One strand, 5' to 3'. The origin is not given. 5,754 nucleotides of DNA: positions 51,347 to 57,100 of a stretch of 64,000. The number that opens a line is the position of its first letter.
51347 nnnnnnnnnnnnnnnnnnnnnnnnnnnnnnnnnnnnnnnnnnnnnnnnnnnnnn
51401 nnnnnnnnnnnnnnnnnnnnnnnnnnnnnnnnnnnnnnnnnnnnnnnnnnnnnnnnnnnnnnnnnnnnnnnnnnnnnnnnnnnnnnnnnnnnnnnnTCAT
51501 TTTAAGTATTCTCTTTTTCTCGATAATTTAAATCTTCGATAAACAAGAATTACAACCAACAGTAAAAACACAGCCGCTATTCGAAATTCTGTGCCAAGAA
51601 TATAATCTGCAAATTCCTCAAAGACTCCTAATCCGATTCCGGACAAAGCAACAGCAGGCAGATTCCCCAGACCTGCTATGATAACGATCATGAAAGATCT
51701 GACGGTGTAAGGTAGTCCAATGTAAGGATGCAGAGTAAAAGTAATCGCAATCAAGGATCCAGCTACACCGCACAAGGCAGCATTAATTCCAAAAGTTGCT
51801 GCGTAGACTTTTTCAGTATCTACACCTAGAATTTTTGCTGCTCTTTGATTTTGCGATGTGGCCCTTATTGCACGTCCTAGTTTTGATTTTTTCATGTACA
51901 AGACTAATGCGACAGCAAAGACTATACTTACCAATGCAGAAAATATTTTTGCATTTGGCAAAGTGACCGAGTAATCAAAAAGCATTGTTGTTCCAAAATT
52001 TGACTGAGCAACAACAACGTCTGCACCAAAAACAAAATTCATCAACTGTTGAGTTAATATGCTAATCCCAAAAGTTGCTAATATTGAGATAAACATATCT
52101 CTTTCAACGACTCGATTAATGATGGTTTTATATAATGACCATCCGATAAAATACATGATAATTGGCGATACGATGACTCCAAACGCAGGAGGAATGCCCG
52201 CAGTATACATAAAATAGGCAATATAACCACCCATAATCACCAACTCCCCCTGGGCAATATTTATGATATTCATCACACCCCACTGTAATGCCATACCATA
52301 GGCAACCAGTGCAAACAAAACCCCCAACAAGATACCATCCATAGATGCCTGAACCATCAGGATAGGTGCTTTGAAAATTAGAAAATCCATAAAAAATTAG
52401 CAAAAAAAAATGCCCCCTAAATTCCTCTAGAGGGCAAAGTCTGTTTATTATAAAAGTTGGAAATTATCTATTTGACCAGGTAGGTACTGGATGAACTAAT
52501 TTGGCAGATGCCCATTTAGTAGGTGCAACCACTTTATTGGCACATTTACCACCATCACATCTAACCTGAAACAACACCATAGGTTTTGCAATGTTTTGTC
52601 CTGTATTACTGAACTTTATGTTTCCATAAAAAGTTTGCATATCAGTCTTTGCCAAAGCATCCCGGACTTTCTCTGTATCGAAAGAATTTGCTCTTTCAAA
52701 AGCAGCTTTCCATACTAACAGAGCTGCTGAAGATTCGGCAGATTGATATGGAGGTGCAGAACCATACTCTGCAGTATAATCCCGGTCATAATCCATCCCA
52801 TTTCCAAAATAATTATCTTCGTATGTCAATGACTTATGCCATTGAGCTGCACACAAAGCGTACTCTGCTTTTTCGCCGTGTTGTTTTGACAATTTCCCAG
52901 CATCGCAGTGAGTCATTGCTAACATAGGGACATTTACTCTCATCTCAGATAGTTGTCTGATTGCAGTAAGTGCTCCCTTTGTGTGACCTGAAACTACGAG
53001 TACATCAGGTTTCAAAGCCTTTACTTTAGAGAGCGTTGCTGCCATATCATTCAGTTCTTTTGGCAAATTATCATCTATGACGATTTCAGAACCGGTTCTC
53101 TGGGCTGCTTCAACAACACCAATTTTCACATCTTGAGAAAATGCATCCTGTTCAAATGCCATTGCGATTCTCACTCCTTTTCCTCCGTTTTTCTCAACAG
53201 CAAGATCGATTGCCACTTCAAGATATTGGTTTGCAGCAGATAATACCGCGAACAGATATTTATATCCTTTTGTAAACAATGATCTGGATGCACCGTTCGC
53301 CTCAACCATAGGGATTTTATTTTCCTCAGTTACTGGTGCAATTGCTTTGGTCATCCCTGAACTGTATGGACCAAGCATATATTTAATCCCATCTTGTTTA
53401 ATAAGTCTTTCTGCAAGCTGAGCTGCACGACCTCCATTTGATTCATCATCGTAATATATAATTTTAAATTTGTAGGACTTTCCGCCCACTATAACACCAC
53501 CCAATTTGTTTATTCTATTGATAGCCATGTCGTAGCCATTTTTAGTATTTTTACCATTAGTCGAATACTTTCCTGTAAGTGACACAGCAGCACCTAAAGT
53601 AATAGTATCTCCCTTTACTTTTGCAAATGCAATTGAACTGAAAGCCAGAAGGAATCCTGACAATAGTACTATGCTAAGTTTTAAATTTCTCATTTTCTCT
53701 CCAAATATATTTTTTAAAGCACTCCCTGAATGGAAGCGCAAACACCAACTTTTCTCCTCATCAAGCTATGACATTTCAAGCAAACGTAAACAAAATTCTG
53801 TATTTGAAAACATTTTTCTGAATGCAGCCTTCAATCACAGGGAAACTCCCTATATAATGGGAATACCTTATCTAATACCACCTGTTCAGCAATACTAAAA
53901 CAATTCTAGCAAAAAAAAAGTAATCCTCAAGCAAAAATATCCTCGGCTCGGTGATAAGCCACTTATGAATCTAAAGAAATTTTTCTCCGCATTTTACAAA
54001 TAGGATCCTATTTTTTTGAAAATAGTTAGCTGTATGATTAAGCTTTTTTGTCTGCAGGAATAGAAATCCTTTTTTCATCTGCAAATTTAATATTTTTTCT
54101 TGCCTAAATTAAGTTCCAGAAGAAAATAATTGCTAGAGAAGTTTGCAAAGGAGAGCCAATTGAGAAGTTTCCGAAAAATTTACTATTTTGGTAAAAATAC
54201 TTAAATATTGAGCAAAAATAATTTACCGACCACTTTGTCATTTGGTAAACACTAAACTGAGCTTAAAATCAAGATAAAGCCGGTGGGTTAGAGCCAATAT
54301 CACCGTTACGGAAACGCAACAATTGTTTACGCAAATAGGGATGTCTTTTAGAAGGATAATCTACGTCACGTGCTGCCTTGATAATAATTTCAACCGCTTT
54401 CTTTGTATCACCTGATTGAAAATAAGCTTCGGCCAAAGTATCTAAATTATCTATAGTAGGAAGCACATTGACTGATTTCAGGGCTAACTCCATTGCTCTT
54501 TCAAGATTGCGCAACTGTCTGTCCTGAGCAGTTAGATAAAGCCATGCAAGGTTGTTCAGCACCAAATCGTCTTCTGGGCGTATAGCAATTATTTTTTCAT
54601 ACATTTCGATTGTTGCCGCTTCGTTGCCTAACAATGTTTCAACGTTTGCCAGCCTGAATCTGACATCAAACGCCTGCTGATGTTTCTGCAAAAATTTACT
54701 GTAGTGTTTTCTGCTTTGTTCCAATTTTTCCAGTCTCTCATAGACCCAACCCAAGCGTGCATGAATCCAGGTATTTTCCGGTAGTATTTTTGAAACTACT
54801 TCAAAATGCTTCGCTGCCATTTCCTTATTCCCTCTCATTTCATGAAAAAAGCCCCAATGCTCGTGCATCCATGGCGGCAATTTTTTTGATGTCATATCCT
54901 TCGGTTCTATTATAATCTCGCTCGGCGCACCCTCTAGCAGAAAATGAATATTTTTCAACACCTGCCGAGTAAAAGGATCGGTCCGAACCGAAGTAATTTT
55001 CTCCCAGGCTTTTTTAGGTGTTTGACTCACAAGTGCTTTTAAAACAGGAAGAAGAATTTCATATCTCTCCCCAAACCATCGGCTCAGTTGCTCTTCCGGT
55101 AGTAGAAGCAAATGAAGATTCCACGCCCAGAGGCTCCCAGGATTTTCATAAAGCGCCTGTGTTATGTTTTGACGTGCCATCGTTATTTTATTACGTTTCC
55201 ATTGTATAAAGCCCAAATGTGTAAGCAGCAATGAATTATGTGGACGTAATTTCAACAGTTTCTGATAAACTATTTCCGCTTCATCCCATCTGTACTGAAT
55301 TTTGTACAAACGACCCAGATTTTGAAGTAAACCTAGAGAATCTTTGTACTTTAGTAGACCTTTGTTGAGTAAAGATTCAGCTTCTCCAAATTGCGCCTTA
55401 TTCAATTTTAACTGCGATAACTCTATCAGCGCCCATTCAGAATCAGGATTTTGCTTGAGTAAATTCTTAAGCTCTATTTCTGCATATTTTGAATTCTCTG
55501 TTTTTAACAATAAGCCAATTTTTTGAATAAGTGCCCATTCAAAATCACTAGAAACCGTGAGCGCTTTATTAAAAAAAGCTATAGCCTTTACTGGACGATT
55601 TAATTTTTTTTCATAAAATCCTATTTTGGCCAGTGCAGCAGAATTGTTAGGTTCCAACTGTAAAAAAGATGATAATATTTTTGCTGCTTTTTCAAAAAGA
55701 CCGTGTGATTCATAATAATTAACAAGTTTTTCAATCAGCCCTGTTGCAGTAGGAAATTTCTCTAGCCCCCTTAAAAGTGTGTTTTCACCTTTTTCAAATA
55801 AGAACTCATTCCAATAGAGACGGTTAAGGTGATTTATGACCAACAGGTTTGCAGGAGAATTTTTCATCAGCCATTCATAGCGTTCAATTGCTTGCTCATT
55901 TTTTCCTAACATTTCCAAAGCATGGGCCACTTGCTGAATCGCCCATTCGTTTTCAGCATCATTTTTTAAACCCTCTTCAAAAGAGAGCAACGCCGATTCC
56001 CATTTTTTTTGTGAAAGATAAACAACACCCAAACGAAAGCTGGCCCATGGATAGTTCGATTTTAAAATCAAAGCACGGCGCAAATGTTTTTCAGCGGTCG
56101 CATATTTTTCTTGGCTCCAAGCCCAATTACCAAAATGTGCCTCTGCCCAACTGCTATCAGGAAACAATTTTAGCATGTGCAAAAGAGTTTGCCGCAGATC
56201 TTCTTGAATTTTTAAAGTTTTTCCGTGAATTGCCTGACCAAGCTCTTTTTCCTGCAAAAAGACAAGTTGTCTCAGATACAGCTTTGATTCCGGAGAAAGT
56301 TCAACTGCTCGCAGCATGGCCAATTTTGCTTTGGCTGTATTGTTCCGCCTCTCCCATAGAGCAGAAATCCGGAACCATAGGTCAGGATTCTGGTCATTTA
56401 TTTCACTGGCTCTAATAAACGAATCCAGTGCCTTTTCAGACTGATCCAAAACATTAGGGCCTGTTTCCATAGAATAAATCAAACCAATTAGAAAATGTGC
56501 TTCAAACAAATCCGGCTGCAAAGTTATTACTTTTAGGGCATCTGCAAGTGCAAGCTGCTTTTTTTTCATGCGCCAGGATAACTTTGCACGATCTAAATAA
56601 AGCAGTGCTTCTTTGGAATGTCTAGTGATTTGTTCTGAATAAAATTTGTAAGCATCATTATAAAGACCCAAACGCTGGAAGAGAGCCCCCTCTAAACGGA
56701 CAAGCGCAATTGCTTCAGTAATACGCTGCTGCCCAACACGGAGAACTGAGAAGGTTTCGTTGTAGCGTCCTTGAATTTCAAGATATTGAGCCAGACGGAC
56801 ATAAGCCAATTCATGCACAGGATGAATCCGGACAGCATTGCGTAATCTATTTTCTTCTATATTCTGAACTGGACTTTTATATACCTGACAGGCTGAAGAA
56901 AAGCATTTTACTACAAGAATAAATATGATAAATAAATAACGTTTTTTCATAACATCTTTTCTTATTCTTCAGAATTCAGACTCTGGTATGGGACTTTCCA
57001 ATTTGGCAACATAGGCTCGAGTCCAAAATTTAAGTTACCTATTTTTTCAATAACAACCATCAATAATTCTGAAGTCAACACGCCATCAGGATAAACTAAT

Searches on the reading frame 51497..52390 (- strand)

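Call 21: search_protein_families(library=pfam, proteins=[window:51497-52390:-], max_evalue=0.0001)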
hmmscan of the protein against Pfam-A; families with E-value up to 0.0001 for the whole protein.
window:51497-52390:- (297 aa): 1 family
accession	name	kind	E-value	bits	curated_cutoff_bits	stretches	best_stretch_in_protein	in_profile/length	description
PF02653.21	BPD_transp_2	-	3.6e-34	118.6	26.8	1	19-283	5-268/269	Branched-chain amino acid transport system / permease component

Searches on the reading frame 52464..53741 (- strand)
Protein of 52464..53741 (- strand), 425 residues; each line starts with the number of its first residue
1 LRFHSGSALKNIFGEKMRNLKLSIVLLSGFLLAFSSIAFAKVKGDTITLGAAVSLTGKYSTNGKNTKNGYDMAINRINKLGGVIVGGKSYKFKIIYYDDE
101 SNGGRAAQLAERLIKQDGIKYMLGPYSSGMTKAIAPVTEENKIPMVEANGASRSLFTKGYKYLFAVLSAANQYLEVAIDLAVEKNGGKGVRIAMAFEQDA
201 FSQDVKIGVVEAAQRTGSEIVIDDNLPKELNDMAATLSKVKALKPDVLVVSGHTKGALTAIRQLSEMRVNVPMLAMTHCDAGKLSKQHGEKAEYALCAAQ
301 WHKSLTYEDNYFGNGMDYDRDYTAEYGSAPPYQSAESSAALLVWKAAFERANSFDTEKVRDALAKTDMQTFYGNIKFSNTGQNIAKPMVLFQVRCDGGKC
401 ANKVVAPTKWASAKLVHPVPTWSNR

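Call 21: search_protein_families(library=pfam, proteins=[window:52464-53741:-], max_evalue=0.0001)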
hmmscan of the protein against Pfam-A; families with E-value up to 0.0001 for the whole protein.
window:52464-53741:- (425 aa): 3 families
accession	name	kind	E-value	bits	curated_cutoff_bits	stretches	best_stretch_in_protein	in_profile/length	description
PF13458.12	Peripla_BP_6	-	1.8e-52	179.6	31.7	1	46-397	1-341/343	Periplasmic binding protein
PF13433.12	Peripla_BP_5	-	9.9e-25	87.8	27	1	48-398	2-341/363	Periplasmic binding protein domain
PF01094.35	ANF_receptor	-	5.4e-11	42.6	25.4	1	70-268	6-201/353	Receptor family ligand binding region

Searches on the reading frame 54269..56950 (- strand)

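Call 21: search_protein_families(library=pfam, proteins=[window:54269-56950:-], max_evalue=0.0001)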
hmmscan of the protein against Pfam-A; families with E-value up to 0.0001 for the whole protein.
window:54269-56950:- (893 aa): 16 families
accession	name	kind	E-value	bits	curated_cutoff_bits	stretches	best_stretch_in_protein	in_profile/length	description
PF14559.12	TPR_19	-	1.9e-30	105.4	25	0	278-335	2-60/68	Tetratricopeptide repeat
PF13431.12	TPR_17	-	7.6e-30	101.1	24.4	0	784-819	2-32/34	Tetratricopeptide repeat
PF13428.12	TPR_14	-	9e-30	100.5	23.5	0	408-441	6-39/44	Tetratricopeptide repeat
PF07719.23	TPR_2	-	7.7e-29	97.8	27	0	542-572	4-34/34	Tetratricopeptide repeat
PF00515.34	TPR_1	-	6e-23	80.1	27.8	0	303-331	3-31/34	Tetratricopeptide repeat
PF13432.12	TPR_16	-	6e-22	78.2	32.7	0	277-333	7-63/65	Tetratricopeptide repeat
PF13424.12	TPR_12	-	9.5e-21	74.2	30.1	0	272-330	8-74/77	Tetratricopeptide repeat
PF13414.12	TPR_11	-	1.2e-18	66.9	26.8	0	279-314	6-41/42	TPR repeat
PF13181.12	TPR_8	-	6.3e-16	57.6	25.7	0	541-572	3-34/34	Tetratricopeptide repeat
PF13174.12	TPR_6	-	3.9e-12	46.4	26.3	0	732-757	5-30/33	Tetratricopeptide repeat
PF13176.12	TPR_7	-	1e-08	35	27.9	0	542-571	2-31/36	Tetratricopeptide repeat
PF13371.12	TPR_9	-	3.5e-07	30.6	35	0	547-604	3-60/73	Tetratricopeptide repeat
PF23914.1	TPR_CcmH_CycH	-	7.2e-07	29.6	42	0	419-466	103-150/158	Cytochrome c-type biogenesis protein H TPR domain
PF13374.12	TPR_10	-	1.4e-06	28.6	27.5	0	541-569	4-32/42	Tetratricopeptide repeat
PF12895.13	ANAPC3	-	2.7e-06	28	27.2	0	280-359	2-80/82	Anaphase-promoting complex, cyclosome, subunit 3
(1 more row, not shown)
